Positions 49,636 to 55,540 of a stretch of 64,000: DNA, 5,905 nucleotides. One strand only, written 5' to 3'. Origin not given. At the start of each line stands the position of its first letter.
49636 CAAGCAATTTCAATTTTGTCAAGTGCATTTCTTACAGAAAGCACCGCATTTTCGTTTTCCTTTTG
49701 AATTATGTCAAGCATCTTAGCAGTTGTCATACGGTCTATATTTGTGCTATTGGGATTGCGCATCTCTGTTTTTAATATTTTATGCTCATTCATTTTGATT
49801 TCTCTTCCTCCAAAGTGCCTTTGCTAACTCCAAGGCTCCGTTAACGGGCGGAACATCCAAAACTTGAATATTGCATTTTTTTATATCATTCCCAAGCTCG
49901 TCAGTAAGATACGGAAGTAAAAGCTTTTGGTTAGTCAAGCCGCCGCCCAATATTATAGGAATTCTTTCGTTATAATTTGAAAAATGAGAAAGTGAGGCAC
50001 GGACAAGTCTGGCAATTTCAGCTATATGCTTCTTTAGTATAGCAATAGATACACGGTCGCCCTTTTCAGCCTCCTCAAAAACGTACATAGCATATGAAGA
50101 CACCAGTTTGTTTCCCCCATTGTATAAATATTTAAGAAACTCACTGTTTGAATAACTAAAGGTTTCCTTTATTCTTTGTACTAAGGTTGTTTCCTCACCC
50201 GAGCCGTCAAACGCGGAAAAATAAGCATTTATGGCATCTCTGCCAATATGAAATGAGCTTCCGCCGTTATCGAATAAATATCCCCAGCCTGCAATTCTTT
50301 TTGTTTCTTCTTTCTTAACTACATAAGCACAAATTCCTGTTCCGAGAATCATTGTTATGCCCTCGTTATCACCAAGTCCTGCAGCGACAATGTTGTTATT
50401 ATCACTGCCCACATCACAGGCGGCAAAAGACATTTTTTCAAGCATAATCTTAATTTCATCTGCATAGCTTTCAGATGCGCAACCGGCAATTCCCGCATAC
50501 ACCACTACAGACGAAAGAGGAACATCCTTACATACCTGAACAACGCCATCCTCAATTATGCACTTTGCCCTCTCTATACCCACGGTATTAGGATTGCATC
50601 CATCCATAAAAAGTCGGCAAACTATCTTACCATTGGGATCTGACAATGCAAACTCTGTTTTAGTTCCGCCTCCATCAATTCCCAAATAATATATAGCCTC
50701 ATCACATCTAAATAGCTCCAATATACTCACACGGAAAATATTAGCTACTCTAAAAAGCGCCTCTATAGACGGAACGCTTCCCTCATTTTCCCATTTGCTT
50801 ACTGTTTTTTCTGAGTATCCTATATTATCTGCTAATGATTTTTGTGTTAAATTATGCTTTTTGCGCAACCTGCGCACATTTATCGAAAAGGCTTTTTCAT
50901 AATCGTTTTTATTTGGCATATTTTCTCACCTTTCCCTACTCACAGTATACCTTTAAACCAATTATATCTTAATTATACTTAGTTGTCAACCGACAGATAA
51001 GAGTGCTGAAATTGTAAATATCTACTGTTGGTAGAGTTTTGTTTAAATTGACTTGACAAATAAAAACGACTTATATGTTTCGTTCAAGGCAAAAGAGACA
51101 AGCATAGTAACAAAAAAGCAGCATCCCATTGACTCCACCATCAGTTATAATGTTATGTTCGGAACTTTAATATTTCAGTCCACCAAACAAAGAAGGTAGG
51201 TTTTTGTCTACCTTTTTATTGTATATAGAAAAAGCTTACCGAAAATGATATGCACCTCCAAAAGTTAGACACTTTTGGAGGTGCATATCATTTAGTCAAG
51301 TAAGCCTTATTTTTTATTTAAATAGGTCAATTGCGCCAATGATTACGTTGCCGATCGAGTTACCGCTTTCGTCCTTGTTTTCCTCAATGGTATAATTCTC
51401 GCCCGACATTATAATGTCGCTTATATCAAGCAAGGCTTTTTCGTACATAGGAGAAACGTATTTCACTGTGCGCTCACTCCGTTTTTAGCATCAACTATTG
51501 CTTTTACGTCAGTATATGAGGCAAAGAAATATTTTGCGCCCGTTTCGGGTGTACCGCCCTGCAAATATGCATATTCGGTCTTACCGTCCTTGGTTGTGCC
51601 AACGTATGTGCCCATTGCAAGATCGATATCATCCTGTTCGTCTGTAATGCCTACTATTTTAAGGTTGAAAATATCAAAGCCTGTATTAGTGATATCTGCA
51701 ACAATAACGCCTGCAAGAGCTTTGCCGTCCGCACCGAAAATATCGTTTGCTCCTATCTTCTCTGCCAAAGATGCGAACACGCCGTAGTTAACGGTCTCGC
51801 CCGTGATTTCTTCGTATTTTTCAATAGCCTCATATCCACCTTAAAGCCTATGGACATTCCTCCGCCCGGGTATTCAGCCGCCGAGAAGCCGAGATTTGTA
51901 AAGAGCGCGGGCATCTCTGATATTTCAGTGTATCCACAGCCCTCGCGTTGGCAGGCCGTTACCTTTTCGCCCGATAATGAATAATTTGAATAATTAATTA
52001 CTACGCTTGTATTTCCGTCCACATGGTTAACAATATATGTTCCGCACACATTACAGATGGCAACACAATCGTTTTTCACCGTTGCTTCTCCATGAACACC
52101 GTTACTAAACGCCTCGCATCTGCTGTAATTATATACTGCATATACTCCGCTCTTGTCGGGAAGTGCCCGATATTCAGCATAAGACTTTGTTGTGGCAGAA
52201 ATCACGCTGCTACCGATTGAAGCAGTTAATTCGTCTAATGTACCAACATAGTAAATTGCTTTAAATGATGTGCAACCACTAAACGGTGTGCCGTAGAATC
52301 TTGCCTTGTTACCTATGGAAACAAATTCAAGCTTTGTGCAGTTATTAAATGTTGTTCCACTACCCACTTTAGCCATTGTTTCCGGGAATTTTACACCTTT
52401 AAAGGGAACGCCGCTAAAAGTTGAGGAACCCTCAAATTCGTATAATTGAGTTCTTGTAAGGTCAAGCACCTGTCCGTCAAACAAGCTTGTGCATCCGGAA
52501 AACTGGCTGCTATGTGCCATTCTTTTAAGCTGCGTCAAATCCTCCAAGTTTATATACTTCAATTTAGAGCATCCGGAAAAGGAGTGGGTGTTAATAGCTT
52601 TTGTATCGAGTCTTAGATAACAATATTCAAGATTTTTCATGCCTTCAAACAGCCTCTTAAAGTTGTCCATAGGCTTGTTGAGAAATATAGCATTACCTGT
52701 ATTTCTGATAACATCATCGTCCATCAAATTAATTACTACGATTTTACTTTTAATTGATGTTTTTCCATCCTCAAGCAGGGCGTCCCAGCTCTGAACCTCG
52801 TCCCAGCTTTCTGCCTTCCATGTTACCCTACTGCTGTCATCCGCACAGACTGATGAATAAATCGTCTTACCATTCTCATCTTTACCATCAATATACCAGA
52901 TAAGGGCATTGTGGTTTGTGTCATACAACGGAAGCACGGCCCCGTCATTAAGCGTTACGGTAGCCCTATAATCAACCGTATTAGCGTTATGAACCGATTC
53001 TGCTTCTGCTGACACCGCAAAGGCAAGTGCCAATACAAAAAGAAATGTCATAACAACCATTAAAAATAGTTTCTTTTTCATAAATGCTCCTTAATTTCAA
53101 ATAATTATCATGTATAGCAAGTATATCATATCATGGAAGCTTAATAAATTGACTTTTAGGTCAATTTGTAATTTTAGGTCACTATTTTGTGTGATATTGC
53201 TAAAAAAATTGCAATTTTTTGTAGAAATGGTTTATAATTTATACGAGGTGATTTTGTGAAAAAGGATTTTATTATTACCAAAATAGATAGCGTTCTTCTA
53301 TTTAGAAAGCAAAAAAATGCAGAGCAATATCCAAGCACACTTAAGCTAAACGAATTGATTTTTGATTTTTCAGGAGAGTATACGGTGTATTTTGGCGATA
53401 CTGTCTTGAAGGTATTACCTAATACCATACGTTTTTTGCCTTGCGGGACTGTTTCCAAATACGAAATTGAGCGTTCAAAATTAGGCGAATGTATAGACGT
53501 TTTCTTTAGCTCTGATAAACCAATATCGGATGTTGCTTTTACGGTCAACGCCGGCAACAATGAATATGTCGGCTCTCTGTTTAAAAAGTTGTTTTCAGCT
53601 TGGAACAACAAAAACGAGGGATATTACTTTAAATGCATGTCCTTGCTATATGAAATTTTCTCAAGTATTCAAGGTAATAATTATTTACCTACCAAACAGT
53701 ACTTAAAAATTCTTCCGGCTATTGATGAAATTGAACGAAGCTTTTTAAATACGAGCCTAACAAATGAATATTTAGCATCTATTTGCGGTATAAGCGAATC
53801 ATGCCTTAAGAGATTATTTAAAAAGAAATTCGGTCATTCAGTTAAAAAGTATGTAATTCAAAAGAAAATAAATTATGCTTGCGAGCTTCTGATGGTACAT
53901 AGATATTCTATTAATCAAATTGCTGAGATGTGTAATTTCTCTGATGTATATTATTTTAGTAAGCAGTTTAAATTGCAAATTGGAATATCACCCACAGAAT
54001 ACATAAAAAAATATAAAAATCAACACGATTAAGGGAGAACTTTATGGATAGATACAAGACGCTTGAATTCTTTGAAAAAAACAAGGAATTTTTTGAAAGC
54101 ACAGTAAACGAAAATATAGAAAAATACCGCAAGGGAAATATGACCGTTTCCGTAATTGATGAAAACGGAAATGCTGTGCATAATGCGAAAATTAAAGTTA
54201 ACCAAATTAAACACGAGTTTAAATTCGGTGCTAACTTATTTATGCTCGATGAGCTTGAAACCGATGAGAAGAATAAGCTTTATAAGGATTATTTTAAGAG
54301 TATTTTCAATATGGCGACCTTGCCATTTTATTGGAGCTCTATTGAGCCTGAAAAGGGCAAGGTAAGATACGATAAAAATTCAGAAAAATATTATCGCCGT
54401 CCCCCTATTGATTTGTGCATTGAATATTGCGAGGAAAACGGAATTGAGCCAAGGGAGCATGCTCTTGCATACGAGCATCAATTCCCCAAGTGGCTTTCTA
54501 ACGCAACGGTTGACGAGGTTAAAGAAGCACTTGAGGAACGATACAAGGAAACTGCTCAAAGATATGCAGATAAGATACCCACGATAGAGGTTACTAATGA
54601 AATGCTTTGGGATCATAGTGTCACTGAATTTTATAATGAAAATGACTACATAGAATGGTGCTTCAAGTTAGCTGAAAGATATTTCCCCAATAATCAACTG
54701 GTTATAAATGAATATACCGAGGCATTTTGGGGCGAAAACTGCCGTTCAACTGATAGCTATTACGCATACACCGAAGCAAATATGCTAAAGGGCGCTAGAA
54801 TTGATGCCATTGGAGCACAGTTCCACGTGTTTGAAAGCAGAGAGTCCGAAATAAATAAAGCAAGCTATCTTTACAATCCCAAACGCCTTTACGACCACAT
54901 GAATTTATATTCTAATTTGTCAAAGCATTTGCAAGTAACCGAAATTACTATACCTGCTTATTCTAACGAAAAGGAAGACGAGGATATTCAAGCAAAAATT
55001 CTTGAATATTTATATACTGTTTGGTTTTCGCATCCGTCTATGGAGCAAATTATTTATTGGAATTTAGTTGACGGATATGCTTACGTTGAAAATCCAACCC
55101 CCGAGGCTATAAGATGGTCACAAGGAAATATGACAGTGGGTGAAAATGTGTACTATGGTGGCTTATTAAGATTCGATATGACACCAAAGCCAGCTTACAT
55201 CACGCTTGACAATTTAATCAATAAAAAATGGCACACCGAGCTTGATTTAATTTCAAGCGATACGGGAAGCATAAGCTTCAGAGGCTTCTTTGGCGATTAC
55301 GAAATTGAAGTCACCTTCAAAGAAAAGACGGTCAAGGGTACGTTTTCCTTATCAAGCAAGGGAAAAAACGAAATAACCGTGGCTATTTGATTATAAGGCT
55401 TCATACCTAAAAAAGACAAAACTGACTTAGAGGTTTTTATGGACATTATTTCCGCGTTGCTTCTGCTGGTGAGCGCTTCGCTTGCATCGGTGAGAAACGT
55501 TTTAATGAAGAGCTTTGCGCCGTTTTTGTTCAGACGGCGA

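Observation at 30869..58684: Six-copy cassette family: variable LRR/Cys-rich secreted protein with a conserved, unrecognised ~150-aa C-terminal domain, a coupled micro-ORF and a shared terminator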

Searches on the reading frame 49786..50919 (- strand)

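Call 6: search_protein_families(library=pfam, proteins=[window:49786-50919:-], max_evalue=0.001)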
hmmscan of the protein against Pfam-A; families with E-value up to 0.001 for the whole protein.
window:49786-50919:- (377 aa): 6 families
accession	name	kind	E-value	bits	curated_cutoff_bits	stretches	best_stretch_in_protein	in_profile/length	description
PF01869.26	BcrAD_BadFG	-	1.5e-29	103.8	31.5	1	79-363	1-265/271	BadF/BadG/BcrA/BcrD ATPase family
PF01381.28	HTH_3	-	1.6e-14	54.1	23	1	15-69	1-55/55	Helix-turn-helix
PF13560.12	HTH_31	-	2.1e-07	31.6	27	1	15-65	6-57/64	Helix-turn-helix domain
PF13443.12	HTH_26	-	2.4e-06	28.2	22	1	15-72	2-60/63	Cro/C1-type HTH DNA-binding domain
PF12844.13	HTH_19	-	7.2e-06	26.3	30.2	1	14-69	3-58/64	Helix-turn-helix domain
PF00480.26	ROK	-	0.00026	21.1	22.9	0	78-102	1-25/294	ROK family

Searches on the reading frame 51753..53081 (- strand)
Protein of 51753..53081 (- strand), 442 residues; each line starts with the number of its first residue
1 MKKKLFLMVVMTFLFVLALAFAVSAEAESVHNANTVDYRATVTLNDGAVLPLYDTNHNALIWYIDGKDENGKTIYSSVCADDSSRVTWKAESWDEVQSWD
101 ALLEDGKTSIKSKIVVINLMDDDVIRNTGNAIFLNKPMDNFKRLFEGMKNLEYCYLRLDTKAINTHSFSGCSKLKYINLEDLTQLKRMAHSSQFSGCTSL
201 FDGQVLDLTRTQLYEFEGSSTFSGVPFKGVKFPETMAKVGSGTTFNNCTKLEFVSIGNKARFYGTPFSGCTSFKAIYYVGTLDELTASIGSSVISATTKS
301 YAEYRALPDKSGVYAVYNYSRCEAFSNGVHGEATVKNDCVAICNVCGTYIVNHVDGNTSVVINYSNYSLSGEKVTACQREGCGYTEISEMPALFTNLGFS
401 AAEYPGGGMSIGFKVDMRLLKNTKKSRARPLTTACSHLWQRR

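Call 89: search_protein_families(library=pfam, proteins=[window:51753-53081:-], max_evalue=0.001)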
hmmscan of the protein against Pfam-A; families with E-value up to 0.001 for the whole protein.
window:51753-53081:- (442 aa): 1 family
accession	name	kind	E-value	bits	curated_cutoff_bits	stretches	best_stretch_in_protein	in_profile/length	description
PF13306.12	LRR_5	-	1.3e-09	38.4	27.7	1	144-189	52-97/127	BspA type Leucine rich repeat region (6 copies)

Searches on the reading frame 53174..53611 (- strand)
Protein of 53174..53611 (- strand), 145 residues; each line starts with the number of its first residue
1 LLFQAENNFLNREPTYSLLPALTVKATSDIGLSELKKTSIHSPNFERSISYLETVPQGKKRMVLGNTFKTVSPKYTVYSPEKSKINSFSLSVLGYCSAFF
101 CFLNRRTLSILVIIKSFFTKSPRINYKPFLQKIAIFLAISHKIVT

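Call 7: search_protein_families(library=pfam, proteins=[window:53174-53611:-], max_evalue=0.001)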
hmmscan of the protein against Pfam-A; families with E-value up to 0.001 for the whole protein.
window:53174-53611:- (145 aa): 0 families

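Call 66: search_protein_families(library=pfam, proteins=[window:53174-53611:-], max_evalue=0.05)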
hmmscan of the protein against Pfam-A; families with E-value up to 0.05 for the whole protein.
window:53174-53611:- (145 aa): 0 families

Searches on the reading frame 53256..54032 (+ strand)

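Call 7: search_protein_families(library=pfam, proteins=[window:53256-54032:+], max_evalue=0.001)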
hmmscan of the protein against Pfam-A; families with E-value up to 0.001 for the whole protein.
window:53256-54032:+ (258 aa): 2 families
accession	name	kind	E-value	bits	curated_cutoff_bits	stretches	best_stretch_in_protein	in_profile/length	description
PF12833.13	HTH_18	-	4.7e-19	68.9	33.6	1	173-251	1-79/80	Helix-turn-helix domain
PF00165.29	HTH_AraC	-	4e-17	62.3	26.6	1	216-251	8-42/42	Bacterial regulatory helix-turn-helix proteins, AraC family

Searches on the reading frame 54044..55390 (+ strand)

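Call 7: search_protein_families(library=pfam, proteins=[window:54044-55390:+], max_evalue=0.001)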
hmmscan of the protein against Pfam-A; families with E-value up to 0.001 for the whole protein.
window:54044-55390:+ (448 aa): 1 family
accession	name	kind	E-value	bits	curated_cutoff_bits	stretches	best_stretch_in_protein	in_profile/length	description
PF00331.26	Glyco_hydro_10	-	1.3e-30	107.1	22.1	1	75-352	27-288/311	Glycosyl hydrolase family 10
